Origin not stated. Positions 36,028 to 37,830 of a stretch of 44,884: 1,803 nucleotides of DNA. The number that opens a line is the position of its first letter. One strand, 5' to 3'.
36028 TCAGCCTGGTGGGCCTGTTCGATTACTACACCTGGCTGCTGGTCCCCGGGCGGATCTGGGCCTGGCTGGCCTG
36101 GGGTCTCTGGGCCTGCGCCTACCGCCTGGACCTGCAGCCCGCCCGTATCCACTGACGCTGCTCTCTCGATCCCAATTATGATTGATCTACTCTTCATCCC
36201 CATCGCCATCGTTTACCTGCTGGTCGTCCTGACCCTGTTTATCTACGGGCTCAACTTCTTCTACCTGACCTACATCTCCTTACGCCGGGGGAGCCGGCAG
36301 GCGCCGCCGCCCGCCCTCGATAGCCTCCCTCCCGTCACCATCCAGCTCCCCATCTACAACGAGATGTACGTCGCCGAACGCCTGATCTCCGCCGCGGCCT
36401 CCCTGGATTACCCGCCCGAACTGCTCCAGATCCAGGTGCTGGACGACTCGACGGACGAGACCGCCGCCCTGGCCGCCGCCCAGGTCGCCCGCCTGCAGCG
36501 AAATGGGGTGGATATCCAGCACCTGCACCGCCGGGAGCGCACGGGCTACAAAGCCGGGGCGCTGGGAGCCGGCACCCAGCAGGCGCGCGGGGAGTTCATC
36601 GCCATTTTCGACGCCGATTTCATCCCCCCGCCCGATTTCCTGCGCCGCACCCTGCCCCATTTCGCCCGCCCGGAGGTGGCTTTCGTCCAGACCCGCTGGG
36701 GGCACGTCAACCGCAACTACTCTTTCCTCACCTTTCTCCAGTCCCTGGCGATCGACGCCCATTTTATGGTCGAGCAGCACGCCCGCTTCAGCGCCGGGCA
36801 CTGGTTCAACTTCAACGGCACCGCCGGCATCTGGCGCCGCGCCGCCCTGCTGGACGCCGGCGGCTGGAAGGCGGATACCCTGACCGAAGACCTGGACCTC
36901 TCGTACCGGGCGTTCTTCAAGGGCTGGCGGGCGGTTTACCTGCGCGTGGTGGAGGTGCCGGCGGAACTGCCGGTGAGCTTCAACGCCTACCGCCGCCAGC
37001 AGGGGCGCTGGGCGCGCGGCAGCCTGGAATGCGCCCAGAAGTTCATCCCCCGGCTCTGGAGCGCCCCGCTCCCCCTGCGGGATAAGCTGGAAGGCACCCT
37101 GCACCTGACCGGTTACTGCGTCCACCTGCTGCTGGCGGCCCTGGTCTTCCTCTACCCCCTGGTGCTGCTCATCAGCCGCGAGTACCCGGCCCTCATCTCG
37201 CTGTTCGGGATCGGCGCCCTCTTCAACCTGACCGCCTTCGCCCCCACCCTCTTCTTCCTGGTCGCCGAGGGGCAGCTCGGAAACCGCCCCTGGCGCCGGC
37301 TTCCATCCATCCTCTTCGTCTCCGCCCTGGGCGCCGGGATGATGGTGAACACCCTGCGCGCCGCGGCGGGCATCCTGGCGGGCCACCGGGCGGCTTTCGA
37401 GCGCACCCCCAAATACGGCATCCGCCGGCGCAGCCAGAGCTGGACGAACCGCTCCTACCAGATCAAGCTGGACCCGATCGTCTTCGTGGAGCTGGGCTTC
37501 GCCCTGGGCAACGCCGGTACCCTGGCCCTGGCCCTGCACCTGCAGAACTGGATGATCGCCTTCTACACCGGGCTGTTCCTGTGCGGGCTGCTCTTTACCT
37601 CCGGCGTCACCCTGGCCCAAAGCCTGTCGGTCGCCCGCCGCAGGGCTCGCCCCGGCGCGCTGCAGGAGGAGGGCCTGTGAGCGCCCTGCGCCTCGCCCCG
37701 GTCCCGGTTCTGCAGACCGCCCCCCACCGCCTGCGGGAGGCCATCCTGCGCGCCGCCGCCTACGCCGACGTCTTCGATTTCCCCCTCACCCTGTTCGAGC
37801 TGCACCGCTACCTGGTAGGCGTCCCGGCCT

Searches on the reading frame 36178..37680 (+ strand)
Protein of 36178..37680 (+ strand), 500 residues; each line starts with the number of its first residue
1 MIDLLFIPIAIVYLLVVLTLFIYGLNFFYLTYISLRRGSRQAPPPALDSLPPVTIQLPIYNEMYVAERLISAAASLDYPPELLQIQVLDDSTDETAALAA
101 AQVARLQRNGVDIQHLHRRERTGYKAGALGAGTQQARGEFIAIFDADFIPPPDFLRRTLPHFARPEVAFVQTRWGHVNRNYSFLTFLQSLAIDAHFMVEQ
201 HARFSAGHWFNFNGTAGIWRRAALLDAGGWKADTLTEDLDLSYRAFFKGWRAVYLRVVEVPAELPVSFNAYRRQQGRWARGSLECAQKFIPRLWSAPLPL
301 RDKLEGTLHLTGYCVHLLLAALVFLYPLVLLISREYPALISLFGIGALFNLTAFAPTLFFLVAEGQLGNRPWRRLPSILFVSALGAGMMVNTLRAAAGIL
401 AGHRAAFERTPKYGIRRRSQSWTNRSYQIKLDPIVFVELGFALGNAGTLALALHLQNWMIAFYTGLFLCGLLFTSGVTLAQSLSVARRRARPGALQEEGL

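Call 4: search_protein_families(library=pfam, proteins=[window:36178-37680:+], max_evalue=0.01)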
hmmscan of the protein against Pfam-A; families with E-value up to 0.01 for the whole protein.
window:36178-37680:+ (500 aa): 4 families
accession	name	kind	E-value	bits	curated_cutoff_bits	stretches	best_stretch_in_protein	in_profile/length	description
PF13641.12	Glyco_tranf_2_3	-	1.6e-27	97.5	27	1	51-281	1-230/230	Glycosyltransferase like family 2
PF13632.12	Glyco_trans_2_3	-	1.8e-24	87.1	27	1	141-343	2-189/198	Glycosyl transferase family group 2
PF00535.33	Glycos_transf_2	-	1.3e-16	61.4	23.3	1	56-185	3-126/168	Glycosyl transferase family 2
PF13506.12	Glyco_transf_21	-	1.1e-09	38.5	21.7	1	118-280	11-174/174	Glycosyl transferase family 21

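Call 5: search_protein_families(library=ncbifam, proteins=[window:36178-37680:+], max_evalue=0.01)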
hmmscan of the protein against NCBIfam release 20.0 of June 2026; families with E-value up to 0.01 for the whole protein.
window:36178-37680:+ (500 aa): 16 families
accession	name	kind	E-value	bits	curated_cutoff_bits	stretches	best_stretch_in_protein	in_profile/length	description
TIGR03030.1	CelA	equivalog_domain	1.9e-35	122.1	699.1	1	20-283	97-378/714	UDP-forming cellulose synthase catalytic subunit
TIGR03937.1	PgaC_IcaA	equivalog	3.8e-26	92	422.3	1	9-296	4-284/407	poly-beta-1,6-N-acetyl-D-glucosamine synthase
NF008558.0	PRK11498.1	equivalog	1.1e-23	83.2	992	1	34-283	257-502/872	UDP-forming cellulose synthase catalytic subunit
TIGR03965.1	mycofact_glyco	equivalog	4.8e-22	78.4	280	1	44-304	67-322/467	mycofactocin biosynthesis glycosyltransferase MftF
TIGR03111.1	glyc2_xrt_Gpos1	hypoth_equivalog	1e-13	50.9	363.95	1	33-367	30-369/439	TIGR03111 family XrtG-associated glycosyltransferase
NF041865.1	EpsU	equivalog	3.4e-12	46.1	700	1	15-304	4-287/394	exopolysaccharide biosynthesis GT2 family glycosyltransferase EpsU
TIGR04242.1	nodulat_NodC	equivalog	2.7e-10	39.8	550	1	12-283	11-285/395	chitooligosaccharide synthase NodC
NF053846.1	glyco_with_XrtP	equivalog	1.3e-08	33.9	520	1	229-335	246-352/440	XrtP-associated glycosyltransferase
NF041875.1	EPS_EpsD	equivalog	2.2e-08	33.9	370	1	55-254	3-198/325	exopolysaccharide biosynthesis glycosyltransferase EpsD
TIGR03469.1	HpnB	hypoth_equivalog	3.8e-08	32.7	379.25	1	15-169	10-167/386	hopene-associated glycosyltransferase HpnB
TIGR03472.1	HpnI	equivalog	3.5e-07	29.4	310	1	15-280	10-270/373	bacteriohopanetetrol glucosamine biosynthesis glycosyltransferase HpnI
NF010496.0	PRK13915.1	equivalog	2.3e-05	23.7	262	1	53-172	33-153/307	glucosyl-3-phosphoglycerate synthase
NF047683.1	TeichurnBiosyTuaG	equivalog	0.00013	21.7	400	1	51-181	6-130/252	teichuronic acid biosynthesis protein TuaG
NF007986.1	PRK10714.1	equivalog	0.00014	21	529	1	52-172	7-124/316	undecaprenyl-phosphate 4-deoxy-4-formamido-L-arabinose transferase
TIGR04283.1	glyco_like_mftF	equivalog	0.00043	19.9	182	1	54-244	2-168/221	TIGR04283 family arsenosugar biosynthesis glycosyltransferase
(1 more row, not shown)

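Call 22: search_solved_structures(query=window:36178-37680:+, max_evalue=0.001)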
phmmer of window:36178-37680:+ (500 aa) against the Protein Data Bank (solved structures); distinct sequences matched with E-value up to 0.001: 10.
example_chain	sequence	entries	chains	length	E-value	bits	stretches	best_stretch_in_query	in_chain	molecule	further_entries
5ej1_A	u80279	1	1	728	1.3e-27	100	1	11-287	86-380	Putative cellulose synthase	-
4hg6_A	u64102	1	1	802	1.6e-27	99.8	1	11-287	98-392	Cellulose Synthase Subunit A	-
4p00_A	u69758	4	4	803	1.6e-27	99.7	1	11-287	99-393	Cellulose Synthase A subunit | Cellulose Synthase subunit A | Putative cellulose synthase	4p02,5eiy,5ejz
7lby_A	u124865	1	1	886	8.9e-21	77.5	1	8-287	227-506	Cellulose synthase catalytic subunit [UDP-forming]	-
9b8v_E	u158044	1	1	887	8.9e-21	77.5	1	8-287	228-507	Cellulose synthase catalytic subunit [UDP-forming]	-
9fmv_A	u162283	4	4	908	9.7e-21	77.4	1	8-287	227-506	Cellulose synthase catalytic subunit [UDP-forming]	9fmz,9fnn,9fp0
6yv7_A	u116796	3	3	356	1.3e-09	40.7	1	28-304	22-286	Glycosyl transferase, family 2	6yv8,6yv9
6yv7_B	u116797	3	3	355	1.4e-09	40.6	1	30-302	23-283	Glycosyl transferase, family 2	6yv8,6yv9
9jma_A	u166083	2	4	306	0.00036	22.7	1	53-162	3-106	GalNAc(5)-diNAcBac-PP-undecaprenol beta-1,3-glucosyltransferase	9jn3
8dqk_A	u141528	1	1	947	0.00088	21.4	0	228-286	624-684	Cellulose synthase-like CslF6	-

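Call 72: search_protein_families(library=padloc, proteins=[window:36178-37680:+], max_evalue=0.001)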
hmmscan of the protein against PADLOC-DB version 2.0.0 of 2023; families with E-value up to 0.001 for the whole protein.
window:36178-37680:+ (500 aa): 0 families

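Call 73: find_homologous_proteins(query=window:36178-37680:+, max_evalue=1e-20)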
Query window:36178-37680:+ (500 aa): 8000 proteins with E <= 1e-20 among 8000 candidates; the best 120 are listed.
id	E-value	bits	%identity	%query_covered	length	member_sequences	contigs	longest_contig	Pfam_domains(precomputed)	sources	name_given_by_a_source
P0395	0.0e+0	1116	99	100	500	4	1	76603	PF13632.13,PF13506.14,PF13641.13,PF00535.33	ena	-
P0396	4.6e-289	977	85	100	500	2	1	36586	PF13632.13,PF13506.14,PF13641.13,PF00535.33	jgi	jgi:cellulose synthase/poly-beta-1,6-N-acetylglucosamine synthase-like glycosyltransferase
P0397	2.7e-276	935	82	100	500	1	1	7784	PF13632.13,PF13506.14,PF13641.13,PF00535.33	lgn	-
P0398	1.2e-247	841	74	100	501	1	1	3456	PF13632.13,PF13506.14,PF13641.13,PF00535.33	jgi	jgi:cellulose synthase/poly-beta-1,6-N-acetylglucosamine synthase-like glycosyltransferase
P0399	2.8e-246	836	73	100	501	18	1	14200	PF13632.13,PF13506.14,PF13641.13,PF00535.33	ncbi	-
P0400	1.1e-245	834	74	100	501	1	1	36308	PF13632.13,PF13506.14,PF13641.13,PF00535.33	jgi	jgi:cellulose synthase/poly-beta-1,6-N-acetylglucosamine synthase-like glycosyltransferase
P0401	2.5e-243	827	73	100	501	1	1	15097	PF13632.13,PF13506.14,PF13641.13,PF00535.33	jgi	jgi:cellulose synthase/poly-beta-1,6-N-acetylglucosamine synthase-like glycosyltransferase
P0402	2.1e-242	823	73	100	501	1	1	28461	PF13632.13,PF13506.14,PF13641.13,PF00535.33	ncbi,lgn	-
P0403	2.7e-242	823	73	100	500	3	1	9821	PF13632.13,PF13506.14,PF13641.13,PF00535.33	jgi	jgi:cellulose synthase/poly-beta-1,6-N-acetylglucosamine synthase-like glycosyltransferase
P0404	3.9e-241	819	73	100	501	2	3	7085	PF13632.13,PF13506.14,PF13641.13,PF00535.33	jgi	jgi:cellulose synthase/poly-beta-1,6-N-acetylglucosamine synthase-like glycosyltransferase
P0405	5.9e-241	819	72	99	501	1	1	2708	PF13632.13,PF13506.14,PF13641.13,PF00535.33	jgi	jgi:cellulose synthase/poly-beta-1,6-N-acetylglucosamine synthase-like glycosyltransferase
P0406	1.4e-240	817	73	100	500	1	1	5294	PF13632.13,PF13506.14,PF13641.13,PF00535.33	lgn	-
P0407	4.2e-240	816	73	98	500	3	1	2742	PF13632.13,PF13506.14,PF13641.13,PF00535.33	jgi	jgi:cellulose synthase/poly-beta-1,6-N-acetylglucosamine synthase-like glycosyltransferase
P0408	5.0e-240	816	73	100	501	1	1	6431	PF13632.13,PF13506.14,PF13641.13,PF00535.33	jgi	jgi:cellulose synthase/poly-beta-1,6-N-acetylglucosamine synthase-like glycosyltransferase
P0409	5.3e-240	816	72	100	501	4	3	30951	PF13632.13,PF13506.14,PF13641.13,PF00535.33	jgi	jgi:cellulose synthase/poly-beta-1,6-N-acetylglucosamine synthase-like glycosyltransferase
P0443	4.0e-213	727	66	99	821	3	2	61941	PF13632.13,PF13506.14,PF13641.13,PF00535.33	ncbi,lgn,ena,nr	ncbi:MAG: hypothetical protein FOGNACKC_05143 [Anaerolineae bacterium]|nr:hypothetical protein [Anae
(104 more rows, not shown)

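Call 78: find_encoding_contigs(protein=P0443, flank=10000, max_places=1)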
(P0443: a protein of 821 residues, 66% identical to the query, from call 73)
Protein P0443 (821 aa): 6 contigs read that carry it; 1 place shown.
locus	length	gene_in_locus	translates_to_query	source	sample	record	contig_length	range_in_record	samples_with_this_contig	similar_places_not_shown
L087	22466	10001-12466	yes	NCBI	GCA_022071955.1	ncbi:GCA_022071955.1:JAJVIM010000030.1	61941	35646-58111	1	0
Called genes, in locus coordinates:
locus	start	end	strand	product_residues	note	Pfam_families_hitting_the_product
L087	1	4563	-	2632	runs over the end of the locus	PF07732:Cu-oxidase_3 (faint), PF18911:PKD_4 (faint), PF17803:Cadherin_4 (weak), PF17892:Cadherin_5, PF17963:Big_9, PF17803:Cadherin_4, PF17892:Cadherin_5 (weak), PF17963:Big_9, +3 more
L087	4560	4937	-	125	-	-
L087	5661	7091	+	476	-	PF07730:HisKA_3, PF13581:HATPase_c_2 (faint), PF02518:HATPase_c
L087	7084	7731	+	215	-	PF00072:Response_reg, PF00196:GerE, PF04545:Sigma70_r4 (weak), PF08281:Sigma70_r4_2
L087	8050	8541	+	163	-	-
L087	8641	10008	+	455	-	PF04932:Wzy_C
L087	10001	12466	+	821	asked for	PF13506:Glyco_transf_21, PF13641:Glyco_tranf_2_3, PF00535:Glycos_transf_2, PF13632:Glyco_trans_2_3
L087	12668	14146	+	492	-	PF02310:B12-binding, PF04055:Radical_SAM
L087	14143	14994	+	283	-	PF01209:Ubie_methyltran (weak), PF13489:Methyltransf_23, PF13847:Methyltransf_31 (weak), PF08241:Methyltransf_11, PF08242:Methyltransf_12, PF13649:Methyltransf_25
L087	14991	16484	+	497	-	-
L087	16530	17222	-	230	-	PF00072:Response_reg, PF00486:Trans_reg_C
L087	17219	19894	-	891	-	PF02702:KdpD, PF00582:Usp (weak), PF13185:GAF_2 (faint), PF13493:DUF4118, PF13492:GAF_3, PF00512:HisKA, PF02518:HATPase_c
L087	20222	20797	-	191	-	PF02669:KdpC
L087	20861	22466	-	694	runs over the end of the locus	PF00122:E1-E2_ATPase, PF00702:Hydrolase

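Call 84: predict_structure(alignment_id=A2)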
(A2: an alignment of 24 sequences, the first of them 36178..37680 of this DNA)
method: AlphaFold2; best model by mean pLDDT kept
length: 500 residues; sequences in the alignment: 24
mean_pLDDT: 84.6   pTM: 0.85
mean pLDDT of the five models: 84.6, 84.4, 83.5, 81.8, 80.6
residues with pLDDT >= 90: 204; 70-90: 229; 50-70: 57; < 50: 10
segments of 3 or more residues with pLDDT < 50: 492-500
pLDDT, mean of each block of 10 residues (from residue 1): 74 87 90 86 81 93 84 95 94 86 96 88 77 93 88 94 94 88 87 91 89 84 95 87 92 92 82 86 93 93 91 88 86 74 62 80 90 87 76 91 72 56 56 87 93 87 87 88 77 44
secondary structure, 60 per line:
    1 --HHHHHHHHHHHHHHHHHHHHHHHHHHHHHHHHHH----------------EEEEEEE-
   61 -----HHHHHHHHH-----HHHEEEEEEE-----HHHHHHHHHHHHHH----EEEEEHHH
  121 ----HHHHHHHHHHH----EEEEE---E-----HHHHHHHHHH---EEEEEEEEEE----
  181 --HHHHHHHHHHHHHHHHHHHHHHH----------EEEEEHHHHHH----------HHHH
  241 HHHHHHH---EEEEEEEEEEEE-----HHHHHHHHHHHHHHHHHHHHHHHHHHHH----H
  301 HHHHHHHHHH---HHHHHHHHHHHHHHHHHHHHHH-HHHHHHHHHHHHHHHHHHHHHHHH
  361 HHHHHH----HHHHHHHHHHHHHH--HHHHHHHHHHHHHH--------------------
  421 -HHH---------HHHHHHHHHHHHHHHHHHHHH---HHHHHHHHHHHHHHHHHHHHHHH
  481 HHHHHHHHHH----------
elements in order: H3-36 E53-59 H66-74 E83-89 H95-108 E113-117 H125-135 E140-144 H154-163 E167-176 H183-205 E216-220 H221-226 H237-247 E251-262 H268-295 H300-310 H314-335 H337-366 H371-384 H387-400 H434-454 H458-490

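Call 86: fold_search(model_id=the predicted structure, library=pdb)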
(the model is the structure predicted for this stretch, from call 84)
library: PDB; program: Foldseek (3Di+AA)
matches with E <= 10: 874; with E <= 0.001: 245
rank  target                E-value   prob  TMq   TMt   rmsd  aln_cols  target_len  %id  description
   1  4p00_A                4.9e-19  1.00  0.63  0.45   7.5       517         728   20  Bacterial Cellulose Synthase in complex with cyclic-di-GMP and UDP (released 2014-04-09)
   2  9b8v_E                4.9e-18  1.00  0.69  0.43   5.1       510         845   21  AlphaFold2 informed cryo-EM model of the E. coli cellulose synthase BcsAG3B6 complex (released 2025-02-19)
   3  5ej1_A                1.9e-17  1.00  0.60  0.43   8.3       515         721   20  Pre-translocation state of bacterial cellulose synthase (released 2016-03-30)
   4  9fnn_A                3.2e-16  1.00  0.62  0.42   6.4       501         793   20  Cryo-EM structure of the c-di-GMP-saturated 'crown'less Bcs macrocomplex for cellulose secretion in E. coli (released 2024-10-16)
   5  4hg6_A                4.5e-16  1.00  0.58  0.41   8.7       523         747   22  Structure of a cellulose synthase - cellulose translocation intermediate (released 2012-12-19)
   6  9fmz_A                6.0e-15  1.00  0.63  0.40   5.9       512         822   20  Cryo-EM structure of the c-di-GMP-bound synthase:pEtN transferase complex (BcsA-Bct-G3) from the E. coli cellulose sec (released 2024-10-16)
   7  9fp0_A                1.4e-14  1.00  0.57  0.39   6.7       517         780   19  Cryo-EM structure of the 'crown'less Bcs macrocomplex for E. coli cellulose secretion in non-saturating c-di-GMP (loca (released 2024-10-16)
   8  9fmv_A                1.8e-14  1.00  0.61  0.41   6.2       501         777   21  Cryo-EM structure of the c-di-GMP-free synthase:pEtN transferase complex (BcsA-Bct-G3) from the E. coli cellulose secr (released 2024-10-16)
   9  6yv7_A                6.3e-14  1.00  0.50  0.71   9.3       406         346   20  Mannosyltransferase PcManGT from Pyrobaculum calidifontis (released 2020-07-22)
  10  6yv7_B                1.1e-13  1.00  0.50  0.70   9.2       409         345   20  Mannosyltransferase PcManGT from Pyrobaculum calidifontis (released 2020-07-22)
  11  7sp7_A                4.3e-12  1.00  0.46  0.47  16.3       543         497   13  Chlorella virus hyaluronan synthase inhibited by UDP (released 2022-04-06)
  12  8smp_A                1.4e-11  1.00  0.52  0.50  14.1       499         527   14  Xenopus laevis hyaluronan synthase 1, UDP-bound, gating loop inserted state (released 2024-05-01)
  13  7sp8_A                2.1e-11  1.00  0.56  0.56   9.9       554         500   15  Chlorella virus Hyaluronan Synthase bound to UDP-GlcNAc (released 2022-04-06)
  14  8smm_A                3.0e-11  1.00  0.54  0.53  14.0       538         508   15  Xenopus laevis hyaluronan synthase 1 (released 2024-05-01)
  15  8smn_A                3.4e-11  1.00  0.63  0.61   8.5       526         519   14  Xenopus laevis hyaluronan synthase 1, nascent HA polymer bound state (released 2024-05-01)
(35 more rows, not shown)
